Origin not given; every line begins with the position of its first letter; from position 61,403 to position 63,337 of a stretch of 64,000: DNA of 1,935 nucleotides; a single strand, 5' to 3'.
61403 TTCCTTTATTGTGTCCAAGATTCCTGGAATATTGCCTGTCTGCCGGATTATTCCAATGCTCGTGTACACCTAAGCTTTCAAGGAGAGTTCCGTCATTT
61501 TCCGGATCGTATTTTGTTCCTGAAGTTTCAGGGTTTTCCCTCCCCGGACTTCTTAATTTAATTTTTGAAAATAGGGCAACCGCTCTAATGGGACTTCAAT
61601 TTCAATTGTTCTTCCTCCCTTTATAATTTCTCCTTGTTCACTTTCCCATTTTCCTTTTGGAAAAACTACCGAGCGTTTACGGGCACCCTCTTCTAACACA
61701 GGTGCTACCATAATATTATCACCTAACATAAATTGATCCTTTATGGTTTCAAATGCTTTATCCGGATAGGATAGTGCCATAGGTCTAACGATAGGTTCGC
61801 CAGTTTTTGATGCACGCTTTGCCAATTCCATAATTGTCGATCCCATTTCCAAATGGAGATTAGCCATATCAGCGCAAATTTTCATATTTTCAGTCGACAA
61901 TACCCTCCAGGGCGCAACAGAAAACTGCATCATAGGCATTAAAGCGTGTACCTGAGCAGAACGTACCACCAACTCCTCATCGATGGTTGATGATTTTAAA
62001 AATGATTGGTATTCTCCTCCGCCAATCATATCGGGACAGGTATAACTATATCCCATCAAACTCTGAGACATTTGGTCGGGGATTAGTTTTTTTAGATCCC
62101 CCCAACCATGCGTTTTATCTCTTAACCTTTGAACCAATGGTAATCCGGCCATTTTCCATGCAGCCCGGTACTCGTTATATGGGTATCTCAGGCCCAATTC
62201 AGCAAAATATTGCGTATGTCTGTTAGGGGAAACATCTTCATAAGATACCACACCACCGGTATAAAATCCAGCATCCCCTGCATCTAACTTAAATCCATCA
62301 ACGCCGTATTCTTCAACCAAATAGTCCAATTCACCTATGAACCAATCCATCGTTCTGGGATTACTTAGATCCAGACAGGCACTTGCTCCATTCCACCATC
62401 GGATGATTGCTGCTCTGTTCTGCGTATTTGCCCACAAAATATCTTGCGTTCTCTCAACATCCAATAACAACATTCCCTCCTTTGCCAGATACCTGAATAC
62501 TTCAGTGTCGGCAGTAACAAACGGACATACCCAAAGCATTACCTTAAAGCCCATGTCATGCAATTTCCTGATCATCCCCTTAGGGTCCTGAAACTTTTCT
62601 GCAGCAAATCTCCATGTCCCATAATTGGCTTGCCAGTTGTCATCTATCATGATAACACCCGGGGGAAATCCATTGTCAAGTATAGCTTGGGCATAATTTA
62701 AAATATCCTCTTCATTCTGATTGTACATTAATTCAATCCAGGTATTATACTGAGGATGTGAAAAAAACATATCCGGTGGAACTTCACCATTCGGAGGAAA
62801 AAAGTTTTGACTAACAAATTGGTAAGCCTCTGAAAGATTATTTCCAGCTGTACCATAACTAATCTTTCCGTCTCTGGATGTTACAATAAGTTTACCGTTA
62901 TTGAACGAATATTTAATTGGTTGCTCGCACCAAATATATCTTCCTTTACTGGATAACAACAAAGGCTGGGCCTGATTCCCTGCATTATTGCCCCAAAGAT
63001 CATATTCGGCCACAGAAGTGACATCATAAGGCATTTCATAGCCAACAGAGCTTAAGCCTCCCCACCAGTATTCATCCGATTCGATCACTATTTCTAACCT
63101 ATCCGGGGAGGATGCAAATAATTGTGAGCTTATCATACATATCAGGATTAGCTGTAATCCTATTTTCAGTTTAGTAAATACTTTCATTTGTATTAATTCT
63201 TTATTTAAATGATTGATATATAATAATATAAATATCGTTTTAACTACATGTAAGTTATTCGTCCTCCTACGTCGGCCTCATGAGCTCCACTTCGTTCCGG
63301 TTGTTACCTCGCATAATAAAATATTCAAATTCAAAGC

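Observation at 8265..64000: A 55-kb co-directional sulfatase and alpha-galactosidase locus has no SusC/SusD but has T9SS cargo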

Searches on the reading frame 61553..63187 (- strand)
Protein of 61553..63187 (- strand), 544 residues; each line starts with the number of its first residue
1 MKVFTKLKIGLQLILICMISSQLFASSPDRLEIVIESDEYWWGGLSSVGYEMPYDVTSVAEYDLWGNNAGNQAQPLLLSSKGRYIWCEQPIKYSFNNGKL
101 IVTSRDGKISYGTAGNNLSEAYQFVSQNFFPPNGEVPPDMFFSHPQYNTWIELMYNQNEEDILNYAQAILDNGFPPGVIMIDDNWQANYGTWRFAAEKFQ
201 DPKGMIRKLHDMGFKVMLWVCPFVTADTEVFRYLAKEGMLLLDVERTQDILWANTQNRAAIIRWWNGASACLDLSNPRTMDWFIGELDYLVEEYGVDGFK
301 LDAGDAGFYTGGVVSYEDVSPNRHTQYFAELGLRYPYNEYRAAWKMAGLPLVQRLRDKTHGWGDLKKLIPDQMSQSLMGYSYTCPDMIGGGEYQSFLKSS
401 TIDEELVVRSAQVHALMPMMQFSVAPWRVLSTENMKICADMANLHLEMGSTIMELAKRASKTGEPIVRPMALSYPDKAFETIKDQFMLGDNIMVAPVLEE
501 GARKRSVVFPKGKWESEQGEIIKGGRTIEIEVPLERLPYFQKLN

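Call 6: search_protein_families(library=pfam, proteins=[window:61553-63187:-], max_evalue=0.01)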
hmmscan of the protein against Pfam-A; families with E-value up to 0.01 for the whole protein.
window:61553-63187:- (544 aa): 3 families
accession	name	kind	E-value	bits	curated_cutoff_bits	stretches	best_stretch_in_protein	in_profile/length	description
PF01055.32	Glyco_hydro_31_2nd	-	9.4e-27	94.6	23.5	1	153-422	15-289/328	Glycosyl hydrolases family 31 TIM-barrel domain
PF21365.3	Glyco_hydro_31_3rd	-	8.1e-20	71.5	24.4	1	463-542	1-82/87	Glycosyl hydrolase family 31 C-terminal domain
PF02065.24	Melibiase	-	0.00079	18.9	27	1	148-302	46-190/347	Melibiase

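Call 13: find_encoding_contigs(protein=window:61553-63187:-, flank=10000, max_places=4)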
Protein window:61553-63187:- (544 aa): 1 contig read that carries it; 1 place shown.
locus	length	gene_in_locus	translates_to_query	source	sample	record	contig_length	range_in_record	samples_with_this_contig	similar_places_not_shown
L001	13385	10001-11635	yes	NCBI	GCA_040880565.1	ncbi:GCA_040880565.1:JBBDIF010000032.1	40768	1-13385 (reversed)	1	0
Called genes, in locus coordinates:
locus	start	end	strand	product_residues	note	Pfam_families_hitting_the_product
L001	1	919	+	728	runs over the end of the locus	PF00933:Glyco_hydro_3, PF01915:Glyco_hydro_3_C, PF14310:Fn3-like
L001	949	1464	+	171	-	PF13860:FlgD_ig (faint), PF18998:Flg_new_2, PF18962:Por_Secre_tail (weak)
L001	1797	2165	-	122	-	PF01042:Ribonuc_L-PSP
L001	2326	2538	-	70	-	PF01042:Ribonuc_L-PSP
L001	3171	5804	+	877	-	-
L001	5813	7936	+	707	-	-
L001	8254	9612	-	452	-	PF01055:Glyco_hydro_31_2nd, PF02065:Melibiase, PF16499:Melibiase_2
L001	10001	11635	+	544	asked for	PF01055:Glyco_hydro_31_2nd, PF21365:Glyco_hydro_31_3rd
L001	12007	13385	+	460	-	PF16116:DUF4832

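Call 74: find_homologous_proteins(query=L001:3171-5804:+, max_evalue=1e-60)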
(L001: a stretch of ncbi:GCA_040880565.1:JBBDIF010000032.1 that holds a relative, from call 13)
Query L001:3171-5804:+ (877 aa): 3269 proteins with E <= 1e-60 among 8000 candidates; the best 120 are listed.
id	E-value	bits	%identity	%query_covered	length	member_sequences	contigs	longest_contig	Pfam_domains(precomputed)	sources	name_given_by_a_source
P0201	0.0e+0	2053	100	100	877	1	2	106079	-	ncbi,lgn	ncbi:MAG: hypothetical protein WD577_11385 [Bacteroidales bacterium]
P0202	0.0e+0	1696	80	100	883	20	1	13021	PF03648.20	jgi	jgi:hypothetical protein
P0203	0.0e+0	1675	80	100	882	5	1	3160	PF03648.20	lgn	-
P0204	0.0e+0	1643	78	100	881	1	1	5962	-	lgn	-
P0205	0.0e+0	1618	77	99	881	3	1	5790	PF03648.20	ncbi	ncbi:MAG: alpha-glucuronidase family glycosyl hydrolase [Bacteroidales bacterium]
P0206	0.0e+0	1612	77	99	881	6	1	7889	PF03648.20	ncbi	-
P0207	0.0e+0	1610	79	97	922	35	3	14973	-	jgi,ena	-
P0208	0.0e+0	1606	77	99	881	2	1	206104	PF03648.20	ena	-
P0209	0.0e+0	1602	77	97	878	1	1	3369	PF03648.20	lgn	-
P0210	0.0e+0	1601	77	97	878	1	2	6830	PF03648.20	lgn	-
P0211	0.0e+0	1599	77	97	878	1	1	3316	PF03648.20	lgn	-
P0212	0.0e+0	1599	77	97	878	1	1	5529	PF03648.20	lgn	-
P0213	0.0e+0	1581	76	100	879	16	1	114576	-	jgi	jgi:hypothetical protein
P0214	0.0e+0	1580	76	99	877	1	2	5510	PF03648.20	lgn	-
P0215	0.0e+0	1577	76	99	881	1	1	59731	PF03648.20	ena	-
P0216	0.0e+0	1576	75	100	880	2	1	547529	PF03648.20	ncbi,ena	-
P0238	0.0e+0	1520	73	100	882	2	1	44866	PF03648.20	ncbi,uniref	ncbi:alpha-glucuronidase family glycosyl hydrolase [Mariniphaga sp.]|uniref:alpha-glucuronidase fami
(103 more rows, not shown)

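Call 75: find_encoding_contigs(protein=P0201, flank=10000, max_places=4)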
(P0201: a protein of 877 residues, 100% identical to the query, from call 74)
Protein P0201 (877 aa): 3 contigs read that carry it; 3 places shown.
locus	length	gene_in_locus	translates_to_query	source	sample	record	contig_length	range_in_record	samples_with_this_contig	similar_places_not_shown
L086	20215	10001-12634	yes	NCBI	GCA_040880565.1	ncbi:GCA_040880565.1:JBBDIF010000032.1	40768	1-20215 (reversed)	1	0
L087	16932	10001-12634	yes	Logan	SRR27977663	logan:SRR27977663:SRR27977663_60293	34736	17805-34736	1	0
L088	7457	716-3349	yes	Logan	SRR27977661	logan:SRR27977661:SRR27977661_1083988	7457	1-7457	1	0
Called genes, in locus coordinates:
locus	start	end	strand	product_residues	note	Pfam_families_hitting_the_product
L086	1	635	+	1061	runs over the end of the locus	PF07715:Plug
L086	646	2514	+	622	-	PF14322:SusD-like_3 (faint), PF07980:SusD_RagB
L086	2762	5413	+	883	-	PF11721:Malectin, PF18998:Flg_new_2, PF18962:Por_Secre_tail (weak), PF13860:FlgD_ig (weak)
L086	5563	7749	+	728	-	PF00933:Glyco_hydro_3, PF01915:Glyco_hydro_3_C, PF14310:Fn3-like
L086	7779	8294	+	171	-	PF13860:FlgD_ig (faint), PF18998:Flg_new_2, PF18962:Por_Secre_tail (weak)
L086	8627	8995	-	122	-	PF01042:Ribonuc_L-PSP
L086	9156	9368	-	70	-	PF01042:Ribonuc_L-PSP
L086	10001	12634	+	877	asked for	-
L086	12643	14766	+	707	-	-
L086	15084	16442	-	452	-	PF01055:Glyco_hydro_31_2nd, PF02065:Melibiase, PF16499:Melibiase_2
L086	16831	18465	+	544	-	PF01055:Glyco_hydro_31_2nd, PF21365:Glyco_hydro_31_3rd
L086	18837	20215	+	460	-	PF16116:DUF4832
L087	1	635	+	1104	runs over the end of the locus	PF07715:Plug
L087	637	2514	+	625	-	PF14322:SusD-like_3 (faint), PF07980:SusD_RagB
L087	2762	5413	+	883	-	PF11721:Malectin, PF18998:Flg_new_2, PF18962:Por_Secre_tail (weak), PF13860:FlgD_ig (weak)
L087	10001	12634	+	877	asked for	-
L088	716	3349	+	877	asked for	-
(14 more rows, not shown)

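Call 76: search_protein_families(library=pfam, proteins=[L086:3-635:+, L086:646-2514:+, L086:2762-5413:+, L086:5563-7749:+, L086:12643-14766:+], max_evalue=0.001)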
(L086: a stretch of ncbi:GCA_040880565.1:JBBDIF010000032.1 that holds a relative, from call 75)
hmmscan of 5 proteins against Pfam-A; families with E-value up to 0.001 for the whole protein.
L086:3-635:+ (210 aa): 0 families

L086:646-2514:+ (622 aa): 2 families
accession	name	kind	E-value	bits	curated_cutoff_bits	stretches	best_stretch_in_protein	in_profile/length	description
PF07980.17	SusD_RagB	-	2e-10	41.2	23.1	1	449-605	152-259/297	SusD family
PF14322.12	SusD-like_3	-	4.5e-05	24.2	27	1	112-174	83-138/191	Starch-binding associating with outer membrane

L086:2762-5413:+ (883 aa): 6 families
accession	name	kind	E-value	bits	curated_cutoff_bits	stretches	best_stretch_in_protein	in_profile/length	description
PF18998.6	Flg_new_2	-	7.9e-62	205.6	23.6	4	711-780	1-71/73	Divergent InlB B-repeat domain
PF11721.14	Malectin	-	1.3e-27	97.3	23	1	37-168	3-145/163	Malectin domain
PF13860.13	FlgD_ig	-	6.7e-08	32.8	27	1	811-867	16-73/79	FlgD Ig-like domain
PF09479.16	Flg_new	-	7.3e-08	32.9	27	0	512-549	14-51/65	Listeria-Bacteroides repeat domain (List_Bact_rpt)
PF18962.6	Por_Secre_tail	-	7.4e-06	26.6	27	1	799-881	2-75/75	Secretion system C-terminal sorting domain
PF13585.12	CHU_C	-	0.00048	20.6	27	0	814-878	24-81/86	CHU_C Type IX secretion signal domain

L086:5563-7749:+ (728 aa): 3 families
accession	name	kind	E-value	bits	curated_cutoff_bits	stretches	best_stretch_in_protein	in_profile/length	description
PF00933.27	Glyco_hydro_3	-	1.6e-46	159.7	27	1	70-329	69-315/316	Glycosyl hydrolase family 3 N terminal domain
PF01915.27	Glyco_hydro_3_C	-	3.2e-43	148.5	31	1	370-602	1-200/200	Glycosyl hydrolase family 3 C-terminal domain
PF14310.12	Fn3-like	-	4.6e-09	36.7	25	1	639-708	1-71/71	Fibronectin type III-like domain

L086:12643-14766:+ (707 aa): 0 families

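Call 92: find_encoding_contigs(protein=P0216, flank=10000, max_places=2)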
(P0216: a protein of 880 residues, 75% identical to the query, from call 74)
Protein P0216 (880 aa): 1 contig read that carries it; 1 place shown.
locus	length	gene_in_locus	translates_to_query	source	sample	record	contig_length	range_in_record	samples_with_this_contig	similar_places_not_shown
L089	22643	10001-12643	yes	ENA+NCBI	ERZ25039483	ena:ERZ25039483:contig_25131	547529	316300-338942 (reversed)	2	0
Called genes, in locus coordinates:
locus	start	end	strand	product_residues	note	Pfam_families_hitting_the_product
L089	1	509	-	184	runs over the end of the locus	PF04892:VanZ-LLP1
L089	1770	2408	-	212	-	PF06439:3keto-disac_hyd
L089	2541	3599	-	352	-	PF01073:3Beta_HSD, PF01370:Epimerase, PF02719:Polysacc_synt_2 (weak), PF05368:NmrA, PF08659:KR (faint), PF16363:GDP_Man_Dehyd, PF07993:NAD_binding_4, PF13460:NAD_binding_10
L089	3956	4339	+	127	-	PF00903:Glyoxalase, PF22677:Ble-like_N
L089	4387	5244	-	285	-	PF13378:MR_MLE_C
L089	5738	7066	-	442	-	PF01171:ATP_bind_3, PF28558:TilS_SCL, PF11734:TilS_C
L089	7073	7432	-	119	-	-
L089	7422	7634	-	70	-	-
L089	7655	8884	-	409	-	PF01546:Peptidase_M20, PF07687:M20_dimer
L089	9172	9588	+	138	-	-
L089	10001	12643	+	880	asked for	PF03648:Glyco_hydro_67N (weak)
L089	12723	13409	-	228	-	-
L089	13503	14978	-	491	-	PF00587:tRNA-synt_2b, PF03129:HGTP_anticodon, PF09180:ProRS-C_1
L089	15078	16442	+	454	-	-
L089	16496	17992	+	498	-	-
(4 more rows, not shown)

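Call 93: find_encoding_contigs(protein=P0238, flank=10000, max_places=2)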
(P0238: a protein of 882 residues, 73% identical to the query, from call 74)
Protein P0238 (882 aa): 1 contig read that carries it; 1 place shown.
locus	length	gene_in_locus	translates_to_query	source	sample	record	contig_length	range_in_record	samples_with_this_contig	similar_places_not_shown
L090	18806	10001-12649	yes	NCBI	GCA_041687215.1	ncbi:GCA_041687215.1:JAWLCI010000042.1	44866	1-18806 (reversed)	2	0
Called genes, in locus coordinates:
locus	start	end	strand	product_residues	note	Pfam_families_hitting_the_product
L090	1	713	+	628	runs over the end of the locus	PF02065:Melibiase, PF01055:Glyco_hydro_31_2nd (weak)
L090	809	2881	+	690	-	PF18998:Flg_new_2, PF18962:Por_Secre_tail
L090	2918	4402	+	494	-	-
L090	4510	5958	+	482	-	PF16173:DUF4874, PF16116:DUF4832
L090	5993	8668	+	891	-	PF16116:DUF4832, PF09479:Flg_new (faint), PF18998:Flg_new_2, PF18962:Por_Secre_tail (weak), PF13860:FlgD_ig (weak)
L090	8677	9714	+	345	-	PF04616:Glyco_hydro_43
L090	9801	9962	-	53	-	-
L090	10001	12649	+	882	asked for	PF03648:Glyco_hydro_67N (weak)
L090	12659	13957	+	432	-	-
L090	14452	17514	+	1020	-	PF11028:TMEM260_N, PF28497:DUF8416, PF28495:TMEM260_2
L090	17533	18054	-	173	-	-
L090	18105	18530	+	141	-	PF00293:NUDIX, PF14815:NUDIX_4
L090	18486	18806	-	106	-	?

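Call 94: find_encoding_contigs(protein=P0208, flank=10000, max_places=2)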
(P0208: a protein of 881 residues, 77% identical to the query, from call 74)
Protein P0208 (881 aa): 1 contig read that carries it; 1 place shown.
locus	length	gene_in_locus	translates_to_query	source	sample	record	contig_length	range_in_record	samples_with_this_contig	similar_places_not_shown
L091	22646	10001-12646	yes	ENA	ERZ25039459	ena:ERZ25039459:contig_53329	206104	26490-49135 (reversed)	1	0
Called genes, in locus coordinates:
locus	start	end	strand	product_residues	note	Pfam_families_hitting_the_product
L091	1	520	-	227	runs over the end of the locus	PF13505:OMP_b-brl, PF13568:OMP_b-brl_2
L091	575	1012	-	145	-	PF07366:SnoaL (faint), PF12680:SnoaL_2, PF10184:DUF2358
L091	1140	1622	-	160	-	PF08534:Redoxin, PF00578:AhpC-TSA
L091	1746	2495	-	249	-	-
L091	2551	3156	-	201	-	PF04832:SOUL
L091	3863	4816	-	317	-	PF01699:Na_Ca_ex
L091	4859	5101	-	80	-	-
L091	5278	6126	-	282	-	-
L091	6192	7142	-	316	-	PF10340:Say1_Mug180, PF07859:Abhydrolase_3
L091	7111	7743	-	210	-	PF01370:Epimerase (weak), PF05368:NmrA, PF13460:NAD_binding_10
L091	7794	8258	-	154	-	PF01243:PNPOx_N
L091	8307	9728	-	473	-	PF01370:Epimerase (weak), PF13460:NAD_binding_10 (weak), PF11066:DUF2867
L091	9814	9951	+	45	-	-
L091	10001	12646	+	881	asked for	PF03648:Glyco_hydro_67N (weak)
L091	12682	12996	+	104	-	-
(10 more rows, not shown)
